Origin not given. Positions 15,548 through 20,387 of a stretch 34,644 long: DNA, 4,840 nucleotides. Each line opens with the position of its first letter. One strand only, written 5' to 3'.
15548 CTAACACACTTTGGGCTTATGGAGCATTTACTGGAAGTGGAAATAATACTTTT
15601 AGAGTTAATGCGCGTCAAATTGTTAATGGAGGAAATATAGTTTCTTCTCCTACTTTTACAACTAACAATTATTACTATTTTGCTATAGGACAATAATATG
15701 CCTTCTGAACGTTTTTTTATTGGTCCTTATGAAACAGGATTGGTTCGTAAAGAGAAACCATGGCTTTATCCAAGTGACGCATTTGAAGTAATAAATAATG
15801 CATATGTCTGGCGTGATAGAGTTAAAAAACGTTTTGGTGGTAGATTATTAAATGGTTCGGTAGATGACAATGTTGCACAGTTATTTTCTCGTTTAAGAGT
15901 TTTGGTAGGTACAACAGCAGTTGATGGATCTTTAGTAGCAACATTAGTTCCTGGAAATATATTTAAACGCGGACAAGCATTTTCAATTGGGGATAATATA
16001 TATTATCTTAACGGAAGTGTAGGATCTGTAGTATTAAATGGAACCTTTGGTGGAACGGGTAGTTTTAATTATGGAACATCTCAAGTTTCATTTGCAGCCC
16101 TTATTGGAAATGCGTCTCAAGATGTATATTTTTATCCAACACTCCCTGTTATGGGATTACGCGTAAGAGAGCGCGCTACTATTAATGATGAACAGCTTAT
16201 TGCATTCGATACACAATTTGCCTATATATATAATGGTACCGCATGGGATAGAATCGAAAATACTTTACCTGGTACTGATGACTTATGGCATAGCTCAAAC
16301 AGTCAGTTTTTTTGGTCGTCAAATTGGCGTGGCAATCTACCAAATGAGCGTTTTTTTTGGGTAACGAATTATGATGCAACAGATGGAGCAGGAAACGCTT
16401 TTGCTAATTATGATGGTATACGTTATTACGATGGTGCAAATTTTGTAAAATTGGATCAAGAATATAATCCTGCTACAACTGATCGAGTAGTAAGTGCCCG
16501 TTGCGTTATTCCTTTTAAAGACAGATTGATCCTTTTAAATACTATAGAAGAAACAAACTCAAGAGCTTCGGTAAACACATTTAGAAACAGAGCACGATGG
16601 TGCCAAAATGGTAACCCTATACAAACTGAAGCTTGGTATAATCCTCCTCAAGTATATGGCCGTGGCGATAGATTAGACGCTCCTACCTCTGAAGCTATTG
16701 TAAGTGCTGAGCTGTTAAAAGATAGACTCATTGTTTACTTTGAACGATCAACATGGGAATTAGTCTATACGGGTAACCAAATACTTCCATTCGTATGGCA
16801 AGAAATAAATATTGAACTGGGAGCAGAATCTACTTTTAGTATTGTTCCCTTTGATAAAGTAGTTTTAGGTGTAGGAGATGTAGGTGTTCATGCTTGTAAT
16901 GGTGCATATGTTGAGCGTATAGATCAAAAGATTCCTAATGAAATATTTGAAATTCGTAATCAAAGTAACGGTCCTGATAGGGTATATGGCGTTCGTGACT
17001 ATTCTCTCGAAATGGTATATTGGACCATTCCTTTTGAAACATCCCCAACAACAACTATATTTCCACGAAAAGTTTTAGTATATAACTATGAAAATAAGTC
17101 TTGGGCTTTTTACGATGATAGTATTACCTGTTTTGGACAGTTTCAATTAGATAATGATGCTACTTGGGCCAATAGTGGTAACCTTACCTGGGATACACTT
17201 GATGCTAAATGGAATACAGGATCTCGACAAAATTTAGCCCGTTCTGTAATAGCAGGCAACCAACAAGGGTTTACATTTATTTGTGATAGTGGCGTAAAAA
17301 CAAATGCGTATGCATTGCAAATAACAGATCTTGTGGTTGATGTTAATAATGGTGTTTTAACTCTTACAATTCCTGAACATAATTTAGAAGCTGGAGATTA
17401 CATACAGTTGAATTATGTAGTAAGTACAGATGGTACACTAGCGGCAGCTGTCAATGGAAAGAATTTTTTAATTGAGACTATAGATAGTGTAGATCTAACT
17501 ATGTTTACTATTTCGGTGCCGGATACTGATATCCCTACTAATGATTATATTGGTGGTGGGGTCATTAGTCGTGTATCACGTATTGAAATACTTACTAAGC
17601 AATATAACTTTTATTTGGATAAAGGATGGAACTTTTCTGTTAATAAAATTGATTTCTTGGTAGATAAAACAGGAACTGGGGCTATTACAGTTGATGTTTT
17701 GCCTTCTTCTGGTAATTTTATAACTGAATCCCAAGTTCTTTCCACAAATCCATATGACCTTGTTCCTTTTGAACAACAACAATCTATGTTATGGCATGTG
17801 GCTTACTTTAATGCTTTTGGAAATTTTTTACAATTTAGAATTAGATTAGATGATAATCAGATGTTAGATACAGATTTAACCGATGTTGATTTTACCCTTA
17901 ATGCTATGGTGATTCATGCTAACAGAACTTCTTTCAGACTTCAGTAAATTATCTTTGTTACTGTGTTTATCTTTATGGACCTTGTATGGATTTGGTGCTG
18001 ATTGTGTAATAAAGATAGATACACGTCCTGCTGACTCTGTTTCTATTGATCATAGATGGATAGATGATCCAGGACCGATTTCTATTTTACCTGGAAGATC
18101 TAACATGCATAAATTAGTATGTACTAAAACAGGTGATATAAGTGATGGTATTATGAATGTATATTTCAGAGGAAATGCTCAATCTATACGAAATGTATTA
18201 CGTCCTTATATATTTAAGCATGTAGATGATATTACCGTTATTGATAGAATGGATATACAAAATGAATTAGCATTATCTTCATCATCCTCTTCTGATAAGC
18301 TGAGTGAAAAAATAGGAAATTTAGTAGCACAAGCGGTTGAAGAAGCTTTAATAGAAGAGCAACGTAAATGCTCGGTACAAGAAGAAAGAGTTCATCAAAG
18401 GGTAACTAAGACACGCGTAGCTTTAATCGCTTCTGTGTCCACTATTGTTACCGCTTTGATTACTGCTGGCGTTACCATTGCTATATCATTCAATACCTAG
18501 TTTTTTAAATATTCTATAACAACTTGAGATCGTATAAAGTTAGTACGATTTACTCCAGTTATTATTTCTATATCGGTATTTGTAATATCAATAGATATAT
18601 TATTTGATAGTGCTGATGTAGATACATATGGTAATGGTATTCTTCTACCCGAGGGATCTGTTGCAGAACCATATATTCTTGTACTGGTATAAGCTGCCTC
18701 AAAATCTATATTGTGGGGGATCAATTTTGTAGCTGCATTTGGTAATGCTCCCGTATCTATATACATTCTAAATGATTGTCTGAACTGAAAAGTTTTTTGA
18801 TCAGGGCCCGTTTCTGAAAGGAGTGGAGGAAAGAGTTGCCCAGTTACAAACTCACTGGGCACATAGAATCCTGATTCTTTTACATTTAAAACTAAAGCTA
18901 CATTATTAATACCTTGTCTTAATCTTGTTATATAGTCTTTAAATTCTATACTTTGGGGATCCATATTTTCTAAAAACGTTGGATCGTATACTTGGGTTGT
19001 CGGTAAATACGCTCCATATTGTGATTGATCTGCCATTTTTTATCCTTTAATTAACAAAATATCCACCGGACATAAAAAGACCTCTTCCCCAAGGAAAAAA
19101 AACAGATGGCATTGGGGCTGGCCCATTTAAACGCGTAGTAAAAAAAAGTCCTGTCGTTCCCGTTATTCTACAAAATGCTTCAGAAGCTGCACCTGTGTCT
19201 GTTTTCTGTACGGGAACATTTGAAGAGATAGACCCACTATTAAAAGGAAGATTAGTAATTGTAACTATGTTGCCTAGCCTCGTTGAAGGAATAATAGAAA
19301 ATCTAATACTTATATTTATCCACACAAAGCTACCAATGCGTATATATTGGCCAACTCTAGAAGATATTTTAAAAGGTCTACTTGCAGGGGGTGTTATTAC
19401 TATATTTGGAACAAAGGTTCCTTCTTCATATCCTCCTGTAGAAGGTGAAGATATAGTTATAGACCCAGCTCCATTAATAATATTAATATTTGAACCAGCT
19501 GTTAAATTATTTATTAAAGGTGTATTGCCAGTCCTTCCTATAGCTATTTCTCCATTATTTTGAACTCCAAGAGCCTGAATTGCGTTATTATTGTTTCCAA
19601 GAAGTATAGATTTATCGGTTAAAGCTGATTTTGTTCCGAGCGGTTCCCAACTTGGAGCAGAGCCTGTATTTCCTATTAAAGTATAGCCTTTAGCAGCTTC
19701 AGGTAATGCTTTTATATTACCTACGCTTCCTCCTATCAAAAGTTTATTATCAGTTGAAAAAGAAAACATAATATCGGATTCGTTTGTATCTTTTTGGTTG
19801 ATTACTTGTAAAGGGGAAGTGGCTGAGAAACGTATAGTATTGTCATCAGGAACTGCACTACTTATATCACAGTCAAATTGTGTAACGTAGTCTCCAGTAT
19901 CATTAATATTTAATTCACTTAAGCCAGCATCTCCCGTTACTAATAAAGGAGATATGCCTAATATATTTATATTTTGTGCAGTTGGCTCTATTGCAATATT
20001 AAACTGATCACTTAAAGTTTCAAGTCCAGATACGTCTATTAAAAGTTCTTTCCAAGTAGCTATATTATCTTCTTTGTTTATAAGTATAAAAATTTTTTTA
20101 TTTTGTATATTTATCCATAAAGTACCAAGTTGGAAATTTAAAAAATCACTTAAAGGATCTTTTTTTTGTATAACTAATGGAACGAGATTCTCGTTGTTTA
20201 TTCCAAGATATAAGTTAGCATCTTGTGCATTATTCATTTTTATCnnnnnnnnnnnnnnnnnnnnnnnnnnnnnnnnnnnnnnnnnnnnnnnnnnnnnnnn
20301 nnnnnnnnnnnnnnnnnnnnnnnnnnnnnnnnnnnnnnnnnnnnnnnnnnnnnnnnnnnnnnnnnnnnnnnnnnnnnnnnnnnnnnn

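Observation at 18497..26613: About 8 kb minus-strand block of tail-fibre paralogs that share one N-terminal docking module and differ in their distal domains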

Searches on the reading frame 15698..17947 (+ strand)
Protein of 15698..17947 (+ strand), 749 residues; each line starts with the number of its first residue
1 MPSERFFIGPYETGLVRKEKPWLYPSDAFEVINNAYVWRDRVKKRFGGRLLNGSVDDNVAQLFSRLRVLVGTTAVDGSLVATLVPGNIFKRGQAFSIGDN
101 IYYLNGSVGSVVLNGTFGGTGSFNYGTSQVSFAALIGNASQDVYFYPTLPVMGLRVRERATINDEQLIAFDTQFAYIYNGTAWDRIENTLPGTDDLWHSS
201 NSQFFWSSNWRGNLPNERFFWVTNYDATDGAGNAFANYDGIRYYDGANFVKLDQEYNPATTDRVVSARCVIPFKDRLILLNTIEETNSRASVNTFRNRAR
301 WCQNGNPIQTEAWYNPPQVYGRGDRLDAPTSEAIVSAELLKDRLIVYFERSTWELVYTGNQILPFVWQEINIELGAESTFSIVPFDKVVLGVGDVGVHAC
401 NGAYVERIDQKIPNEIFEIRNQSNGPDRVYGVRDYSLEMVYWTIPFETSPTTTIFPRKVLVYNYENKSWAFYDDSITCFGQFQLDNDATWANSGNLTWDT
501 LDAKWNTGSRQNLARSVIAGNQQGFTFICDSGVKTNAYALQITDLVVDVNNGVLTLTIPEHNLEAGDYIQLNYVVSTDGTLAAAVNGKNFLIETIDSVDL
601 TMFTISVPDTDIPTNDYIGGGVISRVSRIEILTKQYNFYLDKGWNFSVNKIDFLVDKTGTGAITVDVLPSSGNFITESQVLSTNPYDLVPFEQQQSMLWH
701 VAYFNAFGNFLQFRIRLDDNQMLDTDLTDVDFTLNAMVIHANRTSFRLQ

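Call 7: search_protein_families(library=phrogs, proteins=[window:15698-17947:+], max_evalue=0.001)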
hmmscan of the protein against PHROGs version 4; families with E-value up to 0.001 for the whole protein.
window:15698-17947:+ (749 aa): 1 family
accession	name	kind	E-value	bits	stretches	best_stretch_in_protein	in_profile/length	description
phrog_3287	-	head and packaging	2.9e-19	70.3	1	245-513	145-395/524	virion structural protein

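Call 18: search_protein_families(library=pfam, proteins=[window:15698-17947:+], max_evalue=0.01)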
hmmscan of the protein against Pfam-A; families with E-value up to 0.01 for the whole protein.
window:15698-17947:+ (749 aa): 0 families

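Call 33: find_related_loci(query=A4, collection=viral_contigs, flank=10000)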
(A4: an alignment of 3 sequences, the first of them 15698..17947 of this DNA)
Query A4 (749 aa) in viral_contigs; peptide patterns used: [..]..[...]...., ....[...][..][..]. (x = any residue, [..] = any of these).
533 stretches matched a pattern; 515 encode a relative of the query (tblastn E <= 1e-3); the best 80 are kept; 80 distinct loci.
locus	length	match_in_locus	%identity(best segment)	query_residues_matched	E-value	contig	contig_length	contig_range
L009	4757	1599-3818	51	3-749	0e+0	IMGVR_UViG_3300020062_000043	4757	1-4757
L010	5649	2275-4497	48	1-749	0e+0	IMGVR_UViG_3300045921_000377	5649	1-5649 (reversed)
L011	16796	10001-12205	45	3-749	0e+0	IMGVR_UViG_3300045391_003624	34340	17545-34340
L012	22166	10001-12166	47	1-749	0e+0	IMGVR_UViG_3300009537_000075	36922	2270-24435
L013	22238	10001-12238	44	1-745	0e+0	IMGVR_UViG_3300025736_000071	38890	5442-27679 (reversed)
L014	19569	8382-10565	46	3-749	0e+0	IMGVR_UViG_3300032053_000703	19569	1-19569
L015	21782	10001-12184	46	3-749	0e+0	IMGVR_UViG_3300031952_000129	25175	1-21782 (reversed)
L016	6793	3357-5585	44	3-749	0e+0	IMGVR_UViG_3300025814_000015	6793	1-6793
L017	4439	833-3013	45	1-749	0e+0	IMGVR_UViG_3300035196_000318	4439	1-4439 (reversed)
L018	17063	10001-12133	46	4-738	0e+0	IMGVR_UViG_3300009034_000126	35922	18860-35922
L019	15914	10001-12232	45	3-749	0e+0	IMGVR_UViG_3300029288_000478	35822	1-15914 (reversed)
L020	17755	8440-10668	44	3-749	0e+0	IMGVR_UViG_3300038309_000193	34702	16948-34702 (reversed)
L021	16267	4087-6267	45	1-741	0e+0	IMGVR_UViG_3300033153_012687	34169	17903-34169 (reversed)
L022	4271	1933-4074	46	3-741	0e+0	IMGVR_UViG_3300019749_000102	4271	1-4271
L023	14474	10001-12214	44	1-749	0e+0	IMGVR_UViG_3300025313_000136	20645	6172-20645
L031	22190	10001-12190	45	1-745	0e+0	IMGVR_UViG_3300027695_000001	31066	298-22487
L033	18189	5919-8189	44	1-749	0e+0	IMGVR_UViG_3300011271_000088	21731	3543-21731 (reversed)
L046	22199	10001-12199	43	1-748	0e+0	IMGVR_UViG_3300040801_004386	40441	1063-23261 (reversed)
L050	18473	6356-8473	43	3-749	2e-179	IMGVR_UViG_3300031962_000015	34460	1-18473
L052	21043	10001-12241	43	1-740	2e-178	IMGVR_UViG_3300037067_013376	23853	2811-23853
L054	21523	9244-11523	44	1-749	3e-178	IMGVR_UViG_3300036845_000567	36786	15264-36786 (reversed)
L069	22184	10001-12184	41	1-743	5e-175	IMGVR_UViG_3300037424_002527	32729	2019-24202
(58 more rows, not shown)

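Call 35: search_dna_similar(query=window:15698-17947:+, collection=phages, mode=protein, max_rows=25)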
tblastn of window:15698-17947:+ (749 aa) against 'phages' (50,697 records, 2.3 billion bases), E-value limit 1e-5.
Records with a match: 4; places in all: 4; records where one place covers at least 80% of the query: 0.
Best place of each record, by identity: <60% 4.
By first word of the organism name: Pseudomonas 4.
By host as written in the record: Pseudomonas putida PpG1 2; Pseudomonas sp. ERG2 1; Pseudomonas sp. 1.
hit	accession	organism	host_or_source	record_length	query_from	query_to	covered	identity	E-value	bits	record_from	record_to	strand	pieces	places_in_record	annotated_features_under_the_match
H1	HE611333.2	Pseudomonas phage tf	Pseudomonas putida PpG1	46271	265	518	34%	25.8%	3e-6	57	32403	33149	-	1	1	phage particle protein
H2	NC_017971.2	Pseudomonas phage tf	Pseudomonas putida PpG1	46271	265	518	34%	25.8%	3e-6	57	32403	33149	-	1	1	virion structural protein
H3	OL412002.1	Pseudomonas phage BroderSalsa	Pseudomonas sp. ERG2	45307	258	529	36%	23.4%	4e-6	57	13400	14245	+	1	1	putative structural protein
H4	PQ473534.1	Pseudomonas phage JB8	Pseudomonas sp.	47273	267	507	32%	25.3%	8e-6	56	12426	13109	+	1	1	hypothetical protein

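Call 36: find_related_loci(query=A4, collection=genome_contigs, flank=10000)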
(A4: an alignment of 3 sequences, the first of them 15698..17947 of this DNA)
Query A4 (749 aa) in genome_contigs; peptide patterns used: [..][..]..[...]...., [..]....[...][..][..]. (x = any residue, [..] = any of these).
54 stretches matched a pattern; 4 encode a relative of the query (tblastn E <= 1e-3); 4 distinct loci.
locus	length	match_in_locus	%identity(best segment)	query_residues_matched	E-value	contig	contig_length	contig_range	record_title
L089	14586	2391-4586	42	1-740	1e-162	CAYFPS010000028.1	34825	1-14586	MAG TPA_asm: uncultured Bacteroidaceae bacterium isolate ERP019367_co1_104 genome assembly, contig: NODE_1224_length_348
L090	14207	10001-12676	27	4-723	2e-46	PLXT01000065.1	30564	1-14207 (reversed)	MAG: Methanobacterium sp. isolate palsa_68 73.20120700_P3D.344_contig_164508, whole genome shotgun sequence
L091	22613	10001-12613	26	4-743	1e-41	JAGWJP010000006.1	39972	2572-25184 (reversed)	MAG: Patescibacteria group bacterium isolate REEB140 contig-150_1003, whole genome shotgun sequence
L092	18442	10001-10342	38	145-252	1e-13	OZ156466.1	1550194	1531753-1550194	Chlamydiales bacterium BSEPT1 isolate 488b1680-3485-4b59-b0c6-665df4973624 genome assembly, chromosome: 1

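Call 69: search_solved_structures(query=A4, max_evalue=1)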
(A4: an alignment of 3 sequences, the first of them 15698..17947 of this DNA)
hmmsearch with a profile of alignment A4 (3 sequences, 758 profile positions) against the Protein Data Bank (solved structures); distinct sequences matched with E-value up to 1: 2.
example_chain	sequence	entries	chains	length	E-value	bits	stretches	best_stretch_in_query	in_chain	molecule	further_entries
8zkk_O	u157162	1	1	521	0.0013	19.9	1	294-487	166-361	nozzle gp16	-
8zkm_E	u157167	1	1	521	0.0013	19.8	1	294-487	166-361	nozzle of release VP1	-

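Call 76: search_protein_families(library=ncbifam, proteins=[window:15698-17947:+], max_evalue=0.01)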
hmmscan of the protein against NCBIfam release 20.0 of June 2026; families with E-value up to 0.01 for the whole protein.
window:15698-17947:+ (749 aa): 0 families

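Call 91: search_protein_families(library=pfam, proteins=[L012:16107-19949:+, L069:17203-21240:+, L031:15818-18454:+, L033:12374-14971:+, L054:16672-19299:+, L052:15381-17774:+, L046:15923-18178:+, L021:12392-14614:+, L050:12940-14853:+, L020:14296-15954:+], max_evalue=0.001)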
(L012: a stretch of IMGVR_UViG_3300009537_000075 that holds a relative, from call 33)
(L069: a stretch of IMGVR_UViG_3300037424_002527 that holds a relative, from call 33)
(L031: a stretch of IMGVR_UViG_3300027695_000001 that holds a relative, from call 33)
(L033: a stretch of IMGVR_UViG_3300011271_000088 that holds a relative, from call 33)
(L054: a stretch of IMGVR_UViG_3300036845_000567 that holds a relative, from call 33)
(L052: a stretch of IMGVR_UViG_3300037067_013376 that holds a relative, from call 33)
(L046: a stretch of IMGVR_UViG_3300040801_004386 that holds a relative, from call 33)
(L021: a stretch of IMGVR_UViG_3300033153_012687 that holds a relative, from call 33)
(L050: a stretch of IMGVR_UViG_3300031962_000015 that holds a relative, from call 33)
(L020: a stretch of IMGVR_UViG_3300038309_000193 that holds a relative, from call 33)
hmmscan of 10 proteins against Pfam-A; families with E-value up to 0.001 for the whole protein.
L012:16107-19949:+ (1281 aa): 0 families

L069:17203-21240:+ (1346 aa): 0 families

L031:15818-18454:+ (879 aa): 0 families

L033:12374-14971:+ (866 aa): 0 families

L054:16672-19299:+ (876 aa): 1 family
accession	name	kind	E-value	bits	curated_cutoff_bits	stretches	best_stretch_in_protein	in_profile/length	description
PF13884.11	Peptidase_S74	-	2.7e-12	47.2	22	1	772-825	1-57/58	Chaperone of endosialidase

L052:15381-17774:+ (798 aa): 0 families

L046:15923-18178:+ (752 aa): 1 family
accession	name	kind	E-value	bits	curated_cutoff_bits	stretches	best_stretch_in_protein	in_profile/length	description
PF04790.18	Sarcoglycan_1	-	0.00051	19.9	32.5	0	298-358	165-224/259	Sarcoglycan complex subunit protein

L021:12392-14614:+ (741 aa): 0 families

L050:12940-14853:+ (638 aa): 0 families

L020:14296-15954:+ (553 aa): 0 families

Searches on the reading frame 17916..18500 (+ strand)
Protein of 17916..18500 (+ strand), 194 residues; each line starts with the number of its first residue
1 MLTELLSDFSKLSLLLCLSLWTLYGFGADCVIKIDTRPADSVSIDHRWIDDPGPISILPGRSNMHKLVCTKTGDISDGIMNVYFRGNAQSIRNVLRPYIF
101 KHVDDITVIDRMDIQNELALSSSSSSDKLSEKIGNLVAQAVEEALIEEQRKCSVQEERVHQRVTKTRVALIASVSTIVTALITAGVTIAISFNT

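Call 18: search_protein_families(library=pfam, proteins=[window:17916-18500:+], max_evalue=0.01)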
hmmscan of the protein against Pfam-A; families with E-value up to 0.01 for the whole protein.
window:17916-18500:+ (194 aa): 0 families

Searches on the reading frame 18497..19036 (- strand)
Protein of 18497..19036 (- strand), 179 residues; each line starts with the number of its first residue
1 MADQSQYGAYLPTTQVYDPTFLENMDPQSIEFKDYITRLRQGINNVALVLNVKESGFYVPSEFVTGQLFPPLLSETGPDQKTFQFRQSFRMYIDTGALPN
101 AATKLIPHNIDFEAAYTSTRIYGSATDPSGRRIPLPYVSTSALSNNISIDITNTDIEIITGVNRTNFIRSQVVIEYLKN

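Call 5: search_protein_families(library=pfam, proteins=[window:18497-19036:-], max_evalue=0.1)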
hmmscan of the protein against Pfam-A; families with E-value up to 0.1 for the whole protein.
window:18497-19036:- (179 aa): 0 families

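Call 6: search_protein_families(library=phrogs, proteins=[window:18497-19036:-], max_evalue=0.01)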
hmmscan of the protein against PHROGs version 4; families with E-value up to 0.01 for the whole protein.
window:18497-19036:- (179 aa): 0 families

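Call 76: search_protein_families(library=ncbifam, proteins=[window:18497-19036:-], max_evalue=0.01)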
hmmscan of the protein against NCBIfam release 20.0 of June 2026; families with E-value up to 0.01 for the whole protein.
window:18497-19036:- (179 aa): 0 families

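Call 86: search_solved_structures(query=A11, max_evalue=10)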
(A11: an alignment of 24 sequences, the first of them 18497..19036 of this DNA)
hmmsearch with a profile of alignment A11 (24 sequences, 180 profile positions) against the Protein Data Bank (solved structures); distinct sequences matched with E-value up to 10: 0.

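Call 88: search_protein_families(library=phrogs, alignment_id=A11, max_evalue=0.01)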
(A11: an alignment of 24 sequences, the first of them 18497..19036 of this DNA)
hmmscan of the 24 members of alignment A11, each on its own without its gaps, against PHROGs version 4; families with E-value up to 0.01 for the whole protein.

A. member 1, window:18497-19036:- (179 aa): 0 families

B. families by the number of members that match (of 24 scanned): 0 families

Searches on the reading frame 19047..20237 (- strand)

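Call 5: search_protein_families(library=pfam, proteins=[window:19047-20237:-], max_evalue=0.1)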
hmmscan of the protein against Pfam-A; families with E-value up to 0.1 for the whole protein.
window:19047-20237:- (396 aa): 0 families

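Call 6: search_protein_families(library=phrogs, proteins=[window:19047-20237:-], max_evalue=0.01)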
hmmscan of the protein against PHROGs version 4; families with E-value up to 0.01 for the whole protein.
window:19047-20237:- (396 aa): 1 family
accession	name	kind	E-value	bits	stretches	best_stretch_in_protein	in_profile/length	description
phrog_26120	-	unknown function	0.006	17.7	0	220-284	61-124/161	-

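Call 76: search_protein_families(library=ncbifam, proteins=[window:19047-20237:-], max_evalue=0.01)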
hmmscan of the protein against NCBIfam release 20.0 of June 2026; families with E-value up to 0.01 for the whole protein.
window:19047-20237:- (396 aa): 0 families
